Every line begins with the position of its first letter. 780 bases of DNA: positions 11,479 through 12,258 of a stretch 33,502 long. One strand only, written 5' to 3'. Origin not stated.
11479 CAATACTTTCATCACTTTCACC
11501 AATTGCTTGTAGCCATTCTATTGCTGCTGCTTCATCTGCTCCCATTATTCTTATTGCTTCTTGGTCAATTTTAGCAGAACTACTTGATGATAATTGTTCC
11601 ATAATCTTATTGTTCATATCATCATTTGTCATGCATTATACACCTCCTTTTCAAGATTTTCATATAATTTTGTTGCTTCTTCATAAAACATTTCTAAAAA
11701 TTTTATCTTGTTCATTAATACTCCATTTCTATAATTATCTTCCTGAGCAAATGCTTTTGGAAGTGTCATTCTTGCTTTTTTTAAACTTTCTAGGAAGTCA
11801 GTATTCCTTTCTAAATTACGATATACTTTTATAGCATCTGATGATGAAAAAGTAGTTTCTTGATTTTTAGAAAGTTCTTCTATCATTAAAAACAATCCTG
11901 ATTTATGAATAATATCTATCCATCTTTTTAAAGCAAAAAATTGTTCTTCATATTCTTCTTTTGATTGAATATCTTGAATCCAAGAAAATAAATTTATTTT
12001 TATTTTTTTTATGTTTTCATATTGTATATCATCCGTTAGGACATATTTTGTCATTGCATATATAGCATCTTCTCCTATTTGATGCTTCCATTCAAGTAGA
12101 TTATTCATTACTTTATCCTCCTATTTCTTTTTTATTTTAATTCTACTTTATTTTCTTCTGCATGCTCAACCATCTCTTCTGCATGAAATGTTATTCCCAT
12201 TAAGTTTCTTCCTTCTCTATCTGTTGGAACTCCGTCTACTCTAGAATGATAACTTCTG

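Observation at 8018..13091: Translationally coupled module: divergent YfiH/LACC1-like enzyme, 159-aa helical protein and 1204-aa HD-domain protein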

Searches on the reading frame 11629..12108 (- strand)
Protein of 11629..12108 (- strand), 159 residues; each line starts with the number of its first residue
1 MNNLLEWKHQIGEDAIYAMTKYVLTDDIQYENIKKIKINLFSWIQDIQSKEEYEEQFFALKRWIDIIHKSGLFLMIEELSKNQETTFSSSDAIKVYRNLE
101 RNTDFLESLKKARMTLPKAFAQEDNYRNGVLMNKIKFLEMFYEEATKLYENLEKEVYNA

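Call 3: search_protein_families(library=pfam, proteins=[window:11629-12108:-], max_evalue=0.1)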
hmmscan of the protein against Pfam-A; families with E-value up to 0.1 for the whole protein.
window:11629-12108:- (159 aa): 1 family
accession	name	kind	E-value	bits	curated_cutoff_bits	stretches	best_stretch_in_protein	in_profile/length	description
PF01865.21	PhoU_div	-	0.011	15.5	24.4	1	44-108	103-166/214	Protein of unknown function DUF47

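Call 4: search_protein_families(library=ncbifam, proteins=[window:11629-12108:-], max_evalue=0.1)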
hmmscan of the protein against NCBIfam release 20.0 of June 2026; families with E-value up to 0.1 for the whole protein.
window:11629-12108:- (159 aa): 2 families
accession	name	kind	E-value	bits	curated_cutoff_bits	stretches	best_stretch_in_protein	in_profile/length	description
TIGR02444.1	TIGR02444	hypoth_equivalog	0.0065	16.8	48.3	1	71-144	33-106/116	TIGR02444 family protein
TIGR02135.1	phoU_full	equivalog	0.014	15.1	130.25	1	48-109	137-199/212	phosphate signaling complex protein PhoU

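Call 5: search_protein_families(library=padloc, proteins=[window:11629-12108:-], max_evalue=0.1)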
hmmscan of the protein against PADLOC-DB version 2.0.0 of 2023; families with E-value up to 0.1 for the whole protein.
window:11629-12108:- (159 aa): 0 families

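Call 68: find_homologous_proteins(query=window:11629-12108:-, max_evalue=0.01)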
Query window:11629-12108:- (159 aa): 1 proteins with E <= 0.01 among 39 candidates.
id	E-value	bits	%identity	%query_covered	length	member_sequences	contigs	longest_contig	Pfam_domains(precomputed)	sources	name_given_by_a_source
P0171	8.0e-97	339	100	100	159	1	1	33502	-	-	-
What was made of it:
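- Tried and rejected: The word-based homologue search for the small protein found only itself (call 68).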

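Call 81: predict_structure(alignment_id=A8)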
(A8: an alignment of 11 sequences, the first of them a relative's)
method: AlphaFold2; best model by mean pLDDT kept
length: 159 residues; sequences in the alignment: 11
mean_pLDDT: 90.2   pTM: 0.83
mean pLDDT of the five models: 90.2, 90.1, 88.9, 88.8, 88.5
residues with pLDDT >= 90: 116; 70-90: 35; 50-70: 7; < 50: 1
segments of 3 or more residues with pLDDT < 50: none
pLDDT, mean of each block of 10 residues (from residue 1): 79 91 89 92 92 95 96 94 83 95 96 91 92 94 93 68
secondary structure, 60 per line:
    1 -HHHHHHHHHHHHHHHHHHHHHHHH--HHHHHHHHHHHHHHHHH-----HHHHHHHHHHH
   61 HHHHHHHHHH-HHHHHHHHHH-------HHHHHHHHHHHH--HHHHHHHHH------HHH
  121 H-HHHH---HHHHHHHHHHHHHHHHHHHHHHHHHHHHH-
elements in order: H2-25 H28-44 H50-70 H72-81 H89-100 H103-111 H118-121 H123-126 H130-158
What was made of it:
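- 11629..12108 (-): Small partner gene: a 159-aa all-helical protein with no known family. It is the first gene of the conserved pair. AF2 model: pLDDT 90.2, pTM 0.83, nine helical elements (call 81).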

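Call 83: fold_search(model_id=the predicted structure, library=pdb)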
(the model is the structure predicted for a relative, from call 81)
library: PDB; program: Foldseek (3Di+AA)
matches with E <= 10: 79; with E <= 0.001: 0
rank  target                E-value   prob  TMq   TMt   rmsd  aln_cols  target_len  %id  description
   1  6ixg_B                1.3e+00  0.06  0.16  0.12  24.4       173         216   14  Crystal structure of native apo SH3BP5 (P41) (released 2019-03-20)
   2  4dcn_C                2.0e+00  0.06  0.19  0.17  23.4       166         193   14  Crystal Structure Analysis of the Arfaptin2 BAR domain in Complex with ARL1 (released 2012-06-13)
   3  8xm6_B                2.2e+00  0.07  0.23  0.14  17.0       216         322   10  Cryo-EM structure of human ZnT1 WT, in the absence of zinc, determined in an outward-facing conformation (released 2024-10-30)
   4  6djl_B                2.4e+00  0.06  0.21  0.16  25.2       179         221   14  Crystal structure of the Rab11 GEF SH3BP5 bound to nucleotide free Rab11A (released 2018-09-26)
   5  6ixv_D                2.5e+00  0.05  0.18  0.14  23.1       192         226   13  Crystal structure of SH3BP5-Rab11a (released 2019-03-20)
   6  7z0l_B                2.5e+00  0.04  0.18  0.10  16.3       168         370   12  IL-27 signalling complex (released 2022-07-27)
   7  6ixf_A                2.5e+00  0.04  0.16  0.12  25.6       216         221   15  Crystal structure of SeMet apo SH3BP5 (P41) (released 2019-03-20)
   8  4bne_B                2.5e+00  0.04  0.17  0.11  30.3       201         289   12  Pacsin2 Interacts with Membranes and Actin-Filaments (released 2014-05-14)
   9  6mhz_F                2.7e+00  0.06  0.20  0.16  17.8       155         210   12  Vanadate trapped Cryo-EM Structure of E.coli LptB2FG Transporter (released 2019-04-03)
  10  6z6f_C                2.7e+00  0.06  0.18  0.08  25.2       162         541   18  HDAC-PC (released 2021-02-17)
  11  6djl_E                2.9e+00  0.06  0.21  0.16  25.4       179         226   16  Crystal structure of the Rab11 GEF SH3BP5 bound to nucleotide free Rab11A (released 2018-09-26)
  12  7tve_D                2.9e+00  0.03  0.16  0.07  22.5       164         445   16  ATP and DNA bound SMC5/6 core complex (released 2022-06-22)
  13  8eja_A                3.2e+00  0.09  0.21  0.29  17.8       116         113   15  Computational design of potent and selective inhibitors of Bak and Bax (released 2024-03-20)
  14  5wd9                  3.4e+00  0.08  0.18  0.29  17.4       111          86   16  Crystal structure of Legionella pneumophila effector lpg2328 (released 2017-11-29)
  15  8j7y_A                3.7e+00  0.06  0.22  0.16  15.7       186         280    9  Cryo-EM structure of hZnT7DeltaHis-loop-Fab complex in zinc-bound state, determined in outward-facing conformation (released 2023-09-20)
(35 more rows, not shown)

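Call 98: search_protein_families(library=phrogs, proteins=[window:11629-12108:-], max_evalue=0.01)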
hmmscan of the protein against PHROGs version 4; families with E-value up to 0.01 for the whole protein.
window:11629-12108:- (159 aa): 0 families
